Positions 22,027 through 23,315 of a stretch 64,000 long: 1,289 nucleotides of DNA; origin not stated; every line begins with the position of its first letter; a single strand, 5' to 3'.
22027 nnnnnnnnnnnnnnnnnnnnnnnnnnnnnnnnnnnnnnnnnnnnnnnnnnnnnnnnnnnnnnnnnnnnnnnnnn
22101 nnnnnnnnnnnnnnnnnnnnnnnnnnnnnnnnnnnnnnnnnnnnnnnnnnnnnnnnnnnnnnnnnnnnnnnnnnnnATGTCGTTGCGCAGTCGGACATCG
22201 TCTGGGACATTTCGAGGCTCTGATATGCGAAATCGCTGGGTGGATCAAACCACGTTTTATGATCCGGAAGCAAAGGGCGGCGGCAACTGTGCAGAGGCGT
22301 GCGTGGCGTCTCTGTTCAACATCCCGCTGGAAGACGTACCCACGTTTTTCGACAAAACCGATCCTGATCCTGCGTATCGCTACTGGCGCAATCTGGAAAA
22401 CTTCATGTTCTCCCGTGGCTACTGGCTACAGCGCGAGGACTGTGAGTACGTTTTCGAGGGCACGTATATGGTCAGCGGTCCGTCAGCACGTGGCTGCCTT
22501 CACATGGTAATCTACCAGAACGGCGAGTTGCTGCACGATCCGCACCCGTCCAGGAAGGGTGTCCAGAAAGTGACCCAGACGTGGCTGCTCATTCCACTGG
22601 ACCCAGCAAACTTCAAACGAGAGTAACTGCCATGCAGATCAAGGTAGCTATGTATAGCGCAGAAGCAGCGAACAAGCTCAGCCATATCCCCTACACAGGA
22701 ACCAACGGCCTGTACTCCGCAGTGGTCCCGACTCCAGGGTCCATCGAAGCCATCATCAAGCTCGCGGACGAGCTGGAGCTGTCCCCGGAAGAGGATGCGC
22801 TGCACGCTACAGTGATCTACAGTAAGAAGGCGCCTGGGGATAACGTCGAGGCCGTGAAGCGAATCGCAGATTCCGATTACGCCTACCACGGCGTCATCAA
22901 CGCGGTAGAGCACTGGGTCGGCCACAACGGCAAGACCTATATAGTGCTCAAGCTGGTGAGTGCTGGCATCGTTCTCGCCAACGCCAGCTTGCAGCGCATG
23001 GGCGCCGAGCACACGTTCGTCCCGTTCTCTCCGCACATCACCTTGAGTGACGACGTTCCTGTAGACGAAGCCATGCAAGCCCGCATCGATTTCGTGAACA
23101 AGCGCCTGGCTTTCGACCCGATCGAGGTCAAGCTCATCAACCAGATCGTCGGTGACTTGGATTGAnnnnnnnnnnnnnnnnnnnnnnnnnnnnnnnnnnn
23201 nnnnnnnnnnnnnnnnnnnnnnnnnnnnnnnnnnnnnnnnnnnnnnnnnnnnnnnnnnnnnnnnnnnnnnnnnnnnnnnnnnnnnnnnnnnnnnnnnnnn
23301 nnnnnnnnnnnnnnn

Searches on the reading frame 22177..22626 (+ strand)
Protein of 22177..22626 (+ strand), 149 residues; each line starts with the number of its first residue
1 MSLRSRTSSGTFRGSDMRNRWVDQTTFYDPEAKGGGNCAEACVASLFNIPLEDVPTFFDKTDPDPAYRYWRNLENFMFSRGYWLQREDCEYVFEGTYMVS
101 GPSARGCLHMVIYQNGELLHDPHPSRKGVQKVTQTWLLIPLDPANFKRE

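Call 17: search_protein_families(library=phrogs, proteins=[window:22177-22626:+], max_evalue=0.001)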
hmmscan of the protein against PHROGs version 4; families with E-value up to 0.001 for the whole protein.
window:22177-22626:+ (149 aa): 1 family
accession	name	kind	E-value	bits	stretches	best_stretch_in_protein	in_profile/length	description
phrog_5845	-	unknown function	3.9e-48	164.6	1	15-148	12-154/170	-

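Call 82: search_protein_families(library=pfam, proteins=[window:22225-22626:+], max_evalue=0.01)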
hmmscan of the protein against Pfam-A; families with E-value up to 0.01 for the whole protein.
window:22225-22626:+ (133 aa): 0 families

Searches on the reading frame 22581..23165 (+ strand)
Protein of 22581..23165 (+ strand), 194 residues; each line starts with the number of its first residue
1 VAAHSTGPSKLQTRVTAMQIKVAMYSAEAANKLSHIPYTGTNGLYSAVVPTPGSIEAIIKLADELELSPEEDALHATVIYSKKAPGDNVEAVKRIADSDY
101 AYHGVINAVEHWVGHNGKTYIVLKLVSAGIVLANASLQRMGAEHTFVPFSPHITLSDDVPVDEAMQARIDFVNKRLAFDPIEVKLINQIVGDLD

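Call 17: search_protein_families(library=phrogs, proteins=[window:22581-23165:+], max_evalue=0.001)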
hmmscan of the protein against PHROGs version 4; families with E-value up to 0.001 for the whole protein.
window:22581-23165:+ (194 aa): 1 family
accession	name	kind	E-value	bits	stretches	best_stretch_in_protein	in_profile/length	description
phrog_755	-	DNA, RNA and nucleotide metabolism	1.4e-26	93.9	1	41-193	6-148/156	RNA ligase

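Call 82: search_protein_families(library=pfam, proteins=[window:22632-23165:+], max_evalue=0.01)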
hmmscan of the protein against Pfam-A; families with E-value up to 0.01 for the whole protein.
window:22632-23165:+ (177 aa): 2 families
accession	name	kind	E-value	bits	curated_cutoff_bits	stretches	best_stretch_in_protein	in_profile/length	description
PF23474.1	Acb1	-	1.9e-14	54.1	27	1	25-143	1-113/144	Anti-CBASS protein Acb1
PF02834.22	LigT_PEase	-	0.0027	18.3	23.3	0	120-166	22-69/87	LigT like Phosphoesterase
